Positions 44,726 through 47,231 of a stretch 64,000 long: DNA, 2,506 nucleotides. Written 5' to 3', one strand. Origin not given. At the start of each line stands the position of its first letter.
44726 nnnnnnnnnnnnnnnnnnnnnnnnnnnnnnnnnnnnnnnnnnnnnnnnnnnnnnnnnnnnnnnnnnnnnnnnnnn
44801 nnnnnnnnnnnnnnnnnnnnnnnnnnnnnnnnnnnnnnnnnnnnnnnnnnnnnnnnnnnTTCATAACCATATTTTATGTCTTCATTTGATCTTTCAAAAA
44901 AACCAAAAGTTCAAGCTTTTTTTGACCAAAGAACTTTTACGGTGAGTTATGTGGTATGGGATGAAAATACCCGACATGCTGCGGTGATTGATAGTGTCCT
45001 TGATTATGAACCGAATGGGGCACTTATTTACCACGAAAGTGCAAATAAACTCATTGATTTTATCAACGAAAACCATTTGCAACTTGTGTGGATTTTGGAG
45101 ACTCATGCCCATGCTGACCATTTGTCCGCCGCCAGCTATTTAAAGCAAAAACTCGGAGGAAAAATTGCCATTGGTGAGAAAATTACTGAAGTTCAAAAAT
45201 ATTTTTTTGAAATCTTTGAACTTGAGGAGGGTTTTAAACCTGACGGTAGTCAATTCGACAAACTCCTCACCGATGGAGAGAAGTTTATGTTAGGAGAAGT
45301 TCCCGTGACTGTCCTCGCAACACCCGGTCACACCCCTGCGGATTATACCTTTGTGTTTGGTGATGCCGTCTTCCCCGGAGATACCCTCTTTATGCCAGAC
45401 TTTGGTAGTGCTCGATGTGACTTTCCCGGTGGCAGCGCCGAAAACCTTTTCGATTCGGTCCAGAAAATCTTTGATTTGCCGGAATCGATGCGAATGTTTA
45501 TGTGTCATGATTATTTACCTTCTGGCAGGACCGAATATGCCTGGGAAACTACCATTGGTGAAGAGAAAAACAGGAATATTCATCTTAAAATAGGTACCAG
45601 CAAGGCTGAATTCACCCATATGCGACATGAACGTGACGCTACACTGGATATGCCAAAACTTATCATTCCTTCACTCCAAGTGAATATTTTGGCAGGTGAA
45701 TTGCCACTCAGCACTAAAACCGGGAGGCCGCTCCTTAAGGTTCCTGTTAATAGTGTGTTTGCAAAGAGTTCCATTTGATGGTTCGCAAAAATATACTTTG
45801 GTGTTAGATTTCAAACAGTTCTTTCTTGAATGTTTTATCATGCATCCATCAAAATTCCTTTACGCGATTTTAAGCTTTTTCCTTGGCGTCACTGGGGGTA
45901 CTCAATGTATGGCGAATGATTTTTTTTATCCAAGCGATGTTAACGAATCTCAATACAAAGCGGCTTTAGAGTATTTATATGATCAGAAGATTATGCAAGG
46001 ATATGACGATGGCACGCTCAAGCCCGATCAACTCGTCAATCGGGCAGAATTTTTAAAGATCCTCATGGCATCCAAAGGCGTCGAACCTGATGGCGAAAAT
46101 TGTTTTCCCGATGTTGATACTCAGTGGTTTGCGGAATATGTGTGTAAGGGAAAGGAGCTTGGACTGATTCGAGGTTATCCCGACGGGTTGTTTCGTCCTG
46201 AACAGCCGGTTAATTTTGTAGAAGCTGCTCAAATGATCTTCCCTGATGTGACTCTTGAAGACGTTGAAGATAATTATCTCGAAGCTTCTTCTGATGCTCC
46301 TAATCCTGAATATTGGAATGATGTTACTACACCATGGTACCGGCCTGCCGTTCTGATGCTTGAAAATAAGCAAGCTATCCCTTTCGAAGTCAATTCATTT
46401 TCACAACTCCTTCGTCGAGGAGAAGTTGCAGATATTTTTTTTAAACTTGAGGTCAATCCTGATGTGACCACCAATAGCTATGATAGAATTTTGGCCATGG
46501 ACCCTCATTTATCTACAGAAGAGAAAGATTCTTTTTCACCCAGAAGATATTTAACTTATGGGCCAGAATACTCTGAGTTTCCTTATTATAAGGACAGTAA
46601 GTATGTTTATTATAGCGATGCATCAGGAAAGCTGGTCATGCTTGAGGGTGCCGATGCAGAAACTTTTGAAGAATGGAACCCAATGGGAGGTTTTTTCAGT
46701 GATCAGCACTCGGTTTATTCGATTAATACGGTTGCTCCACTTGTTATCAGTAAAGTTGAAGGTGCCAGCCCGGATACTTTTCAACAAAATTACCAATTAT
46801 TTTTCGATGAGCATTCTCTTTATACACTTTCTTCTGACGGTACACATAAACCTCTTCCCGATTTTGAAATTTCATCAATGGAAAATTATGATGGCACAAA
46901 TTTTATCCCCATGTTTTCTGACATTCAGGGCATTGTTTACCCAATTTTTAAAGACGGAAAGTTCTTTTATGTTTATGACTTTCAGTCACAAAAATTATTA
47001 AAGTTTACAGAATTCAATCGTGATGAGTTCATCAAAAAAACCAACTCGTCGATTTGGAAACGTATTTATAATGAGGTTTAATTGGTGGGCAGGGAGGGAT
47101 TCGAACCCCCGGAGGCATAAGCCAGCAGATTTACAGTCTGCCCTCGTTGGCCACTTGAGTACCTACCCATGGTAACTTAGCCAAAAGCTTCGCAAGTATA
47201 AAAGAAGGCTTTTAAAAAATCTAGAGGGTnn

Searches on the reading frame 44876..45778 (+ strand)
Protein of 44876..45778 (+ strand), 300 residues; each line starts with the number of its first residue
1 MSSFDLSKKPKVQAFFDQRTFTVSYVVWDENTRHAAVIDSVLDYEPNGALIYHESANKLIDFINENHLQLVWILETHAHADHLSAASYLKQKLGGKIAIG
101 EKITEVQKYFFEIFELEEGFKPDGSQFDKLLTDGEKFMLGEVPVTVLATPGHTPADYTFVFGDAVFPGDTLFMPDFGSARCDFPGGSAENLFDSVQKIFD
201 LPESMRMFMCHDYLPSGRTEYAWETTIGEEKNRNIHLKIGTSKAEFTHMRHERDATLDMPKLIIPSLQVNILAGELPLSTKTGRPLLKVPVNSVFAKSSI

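Call 3: search_protein_families(library=pfam, proteins=[window:44876-45778:+], max_evalue=0.1)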
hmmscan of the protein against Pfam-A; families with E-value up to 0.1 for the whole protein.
window:44876-45778:+ (300 aa): 2 families
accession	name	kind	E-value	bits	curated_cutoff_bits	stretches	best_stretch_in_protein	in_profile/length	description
PF00753.33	Lactamase_B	-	2.8e-21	76.8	22.7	1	21-211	5-196/196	Metallo-beta-lactamase superfamily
PF12706.13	Lactamase_B_2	-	0.018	15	27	1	70-155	31-116/200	Beta-lactamase superfamily domain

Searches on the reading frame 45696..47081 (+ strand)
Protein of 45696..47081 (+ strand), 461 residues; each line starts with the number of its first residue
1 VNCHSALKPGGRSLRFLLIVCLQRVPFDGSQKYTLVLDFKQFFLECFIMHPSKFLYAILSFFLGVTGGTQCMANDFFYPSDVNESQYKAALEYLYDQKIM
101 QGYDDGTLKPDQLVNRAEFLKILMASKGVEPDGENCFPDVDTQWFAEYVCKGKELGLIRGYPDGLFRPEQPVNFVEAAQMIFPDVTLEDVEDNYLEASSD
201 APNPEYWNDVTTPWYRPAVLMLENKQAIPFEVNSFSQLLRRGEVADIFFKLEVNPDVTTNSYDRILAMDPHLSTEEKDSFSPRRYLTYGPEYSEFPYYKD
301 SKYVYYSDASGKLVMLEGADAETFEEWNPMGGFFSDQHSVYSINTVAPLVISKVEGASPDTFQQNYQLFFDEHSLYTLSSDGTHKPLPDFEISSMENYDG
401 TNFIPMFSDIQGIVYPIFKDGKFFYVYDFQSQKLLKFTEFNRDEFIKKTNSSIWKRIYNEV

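Call 3: search_protein_families(library=pfam, proteins=[window:45696-47081:+], max_evalue=0.1)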
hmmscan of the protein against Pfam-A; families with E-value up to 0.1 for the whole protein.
window:45696-47081:+ (461 aa): 3 families
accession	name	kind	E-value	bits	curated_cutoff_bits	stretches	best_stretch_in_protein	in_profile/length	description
PF00395.25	SLH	-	1.5e-21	76.5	20.8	2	80-119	3-43/44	S-layer homology domain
PF13644.11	DKNYY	-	6e-05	24.1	25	2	297-364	69-122/141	DKNYY family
PF19253.4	DUF5900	-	0.079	13.8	27.2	0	75-107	61-93/101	Family of unknown function (DUF5900)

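Call 4: search_protein_families(library=ncbifam, proteins=[window:45696-47081:+], max_evalue=0.1)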
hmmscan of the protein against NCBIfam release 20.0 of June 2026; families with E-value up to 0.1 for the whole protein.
window:45696-47081:+ (461 aa): 1 family
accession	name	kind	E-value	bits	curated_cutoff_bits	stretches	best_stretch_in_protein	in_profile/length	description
NF033190.2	inl_like_NEAT_1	exception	0.029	12.6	1275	1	85-182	649-749/754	NEAT domain-containing leucine-rich repeat protein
